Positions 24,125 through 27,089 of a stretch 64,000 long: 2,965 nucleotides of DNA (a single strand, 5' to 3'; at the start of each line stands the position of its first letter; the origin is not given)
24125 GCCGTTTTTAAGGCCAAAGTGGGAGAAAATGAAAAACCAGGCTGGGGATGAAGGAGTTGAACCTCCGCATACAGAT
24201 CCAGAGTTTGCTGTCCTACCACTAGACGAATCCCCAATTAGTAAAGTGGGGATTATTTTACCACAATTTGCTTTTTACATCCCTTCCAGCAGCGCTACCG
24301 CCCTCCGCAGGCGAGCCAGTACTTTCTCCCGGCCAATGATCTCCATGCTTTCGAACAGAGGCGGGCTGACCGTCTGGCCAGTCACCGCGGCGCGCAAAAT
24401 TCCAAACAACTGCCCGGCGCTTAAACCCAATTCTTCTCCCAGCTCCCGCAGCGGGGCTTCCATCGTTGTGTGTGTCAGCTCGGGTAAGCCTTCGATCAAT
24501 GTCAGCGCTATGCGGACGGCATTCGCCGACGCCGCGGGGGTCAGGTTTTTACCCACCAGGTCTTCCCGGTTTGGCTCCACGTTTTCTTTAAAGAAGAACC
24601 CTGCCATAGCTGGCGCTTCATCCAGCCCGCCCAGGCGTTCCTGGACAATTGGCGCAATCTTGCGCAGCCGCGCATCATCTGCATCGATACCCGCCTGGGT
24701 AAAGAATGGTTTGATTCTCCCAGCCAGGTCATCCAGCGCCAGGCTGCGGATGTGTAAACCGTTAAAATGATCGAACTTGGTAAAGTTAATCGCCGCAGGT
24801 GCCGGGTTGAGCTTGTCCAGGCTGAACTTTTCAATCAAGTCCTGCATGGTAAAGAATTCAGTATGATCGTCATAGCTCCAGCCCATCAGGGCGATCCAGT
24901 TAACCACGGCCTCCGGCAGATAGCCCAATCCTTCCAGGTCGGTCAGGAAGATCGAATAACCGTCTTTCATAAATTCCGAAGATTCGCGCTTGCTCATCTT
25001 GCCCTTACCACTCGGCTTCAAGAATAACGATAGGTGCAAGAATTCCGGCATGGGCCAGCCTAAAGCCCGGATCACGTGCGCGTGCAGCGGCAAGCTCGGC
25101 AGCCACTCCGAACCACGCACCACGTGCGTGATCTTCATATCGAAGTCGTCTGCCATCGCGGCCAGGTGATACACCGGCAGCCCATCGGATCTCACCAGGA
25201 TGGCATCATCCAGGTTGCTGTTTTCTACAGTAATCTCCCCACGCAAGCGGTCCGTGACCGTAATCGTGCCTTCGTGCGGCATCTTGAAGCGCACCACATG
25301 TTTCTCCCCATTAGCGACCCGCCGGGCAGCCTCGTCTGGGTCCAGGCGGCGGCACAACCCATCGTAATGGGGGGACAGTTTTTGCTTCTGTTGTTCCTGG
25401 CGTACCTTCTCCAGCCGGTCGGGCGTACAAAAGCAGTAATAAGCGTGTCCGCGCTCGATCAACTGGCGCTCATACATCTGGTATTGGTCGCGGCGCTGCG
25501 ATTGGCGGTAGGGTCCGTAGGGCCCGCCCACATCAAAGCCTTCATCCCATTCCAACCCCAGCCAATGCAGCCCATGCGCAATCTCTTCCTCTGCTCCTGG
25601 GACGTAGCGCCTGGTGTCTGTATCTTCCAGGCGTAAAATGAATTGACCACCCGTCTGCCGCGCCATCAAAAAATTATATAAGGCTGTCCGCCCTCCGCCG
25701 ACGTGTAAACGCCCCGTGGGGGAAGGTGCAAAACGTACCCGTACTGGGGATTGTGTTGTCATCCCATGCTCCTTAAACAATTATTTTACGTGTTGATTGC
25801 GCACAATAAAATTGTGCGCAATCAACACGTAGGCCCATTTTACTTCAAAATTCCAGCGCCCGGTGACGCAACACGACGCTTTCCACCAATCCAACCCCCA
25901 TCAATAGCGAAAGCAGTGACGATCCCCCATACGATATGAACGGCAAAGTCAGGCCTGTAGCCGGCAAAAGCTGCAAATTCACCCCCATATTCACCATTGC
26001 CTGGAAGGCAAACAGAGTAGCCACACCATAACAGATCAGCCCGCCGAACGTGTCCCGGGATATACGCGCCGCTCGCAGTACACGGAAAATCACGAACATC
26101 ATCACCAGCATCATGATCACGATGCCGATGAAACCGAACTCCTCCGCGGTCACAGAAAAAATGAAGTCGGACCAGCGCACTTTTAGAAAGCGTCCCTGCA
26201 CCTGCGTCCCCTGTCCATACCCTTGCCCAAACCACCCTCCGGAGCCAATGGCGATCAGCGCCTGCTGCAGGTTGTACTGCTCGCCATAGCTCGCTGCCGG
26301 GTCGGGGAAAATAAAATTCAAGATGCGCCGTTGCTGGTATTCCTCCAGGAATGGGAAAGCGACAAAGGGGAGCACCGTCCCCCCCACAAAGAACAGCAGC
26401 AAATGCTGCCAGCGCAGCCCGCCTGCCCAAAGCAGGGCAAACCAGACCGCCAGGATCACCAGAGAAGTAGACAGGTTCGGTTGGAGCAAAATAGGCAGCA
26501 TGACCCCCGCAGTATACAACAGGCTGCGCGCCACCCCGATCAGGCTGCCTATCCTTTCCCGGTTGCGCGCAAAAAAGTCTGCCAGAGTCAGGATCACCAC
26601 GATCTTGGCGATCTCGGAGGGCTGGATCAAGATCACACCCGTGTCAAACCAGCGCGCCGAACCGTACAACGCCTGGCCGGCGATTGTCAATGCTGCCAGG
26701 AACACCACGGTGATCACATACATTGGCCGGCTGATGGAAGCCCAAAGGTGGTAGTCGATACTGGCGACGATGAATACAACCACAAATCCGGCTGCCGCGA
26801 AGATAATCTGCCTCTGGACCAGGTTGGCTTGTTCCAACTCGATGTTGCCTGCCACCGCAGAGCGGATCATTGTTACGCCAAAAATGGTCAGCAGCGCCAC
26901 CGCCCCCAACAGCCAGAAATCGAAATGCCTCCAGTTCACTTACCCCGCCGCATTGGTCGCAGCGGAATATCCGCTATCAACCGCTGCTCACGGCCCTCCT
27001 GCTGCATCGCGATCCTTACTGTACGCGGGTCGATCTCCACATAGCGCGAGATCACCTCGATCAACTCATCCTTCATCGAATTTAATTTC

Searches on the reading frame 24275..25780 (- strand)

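Call 78: search_protein_families(library=pfam, proteins=[window:24275-25780:-], max_evalue=0.00001)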
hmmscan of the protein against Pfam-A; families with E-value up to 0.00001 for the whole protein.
window:24275-25780:- (501 aa): 2 families
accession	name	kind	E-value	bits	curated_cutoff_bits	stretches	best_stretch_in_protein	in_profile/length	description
PF00749.27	tRNA-synt_1c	-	1.2e-96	323.7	23.4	1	13-336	2-312/314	tRNA synthetases class I (E and Q), catalytic domain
PF19269.4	Anticodon_2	-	5.2e-29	101.9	23.6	1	352-494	2-140/141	Anticodon binding domain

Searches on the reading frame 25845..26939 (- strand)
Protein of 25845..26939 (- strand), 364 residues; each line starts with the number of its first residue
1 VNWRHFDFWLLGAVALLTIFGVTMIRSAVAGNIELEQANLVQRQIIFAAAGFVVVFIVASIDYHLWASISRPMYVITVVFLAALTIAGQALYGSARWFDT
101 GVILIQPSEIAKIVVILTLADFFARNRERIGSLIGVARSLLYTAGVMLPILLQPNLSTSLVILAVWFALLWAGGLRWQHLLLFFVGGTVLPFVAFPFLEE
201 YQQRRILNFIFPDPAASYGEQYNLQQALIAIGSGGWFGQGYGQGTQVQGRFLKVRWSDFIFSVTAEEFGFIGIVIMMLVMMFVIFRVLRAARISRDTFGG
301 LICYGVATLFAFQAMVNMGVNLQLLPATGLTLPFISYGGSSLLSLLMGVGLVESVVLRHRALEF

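Call 78: search_protein_families(library=pfam, proteins=[window:25845-26939:-], max_evalue=0.00001)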
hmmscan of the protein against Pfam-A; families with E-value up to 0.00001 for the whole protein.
window:25845-26939:- (364 aa): 1 family
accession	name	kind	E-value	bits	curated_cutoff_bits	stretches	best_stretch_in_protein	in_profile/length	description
PF01098.24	FTSW_RODA_SPOVE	-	5.5e-85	285.9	26.4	1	13-356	7-351/356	Cell cycle protein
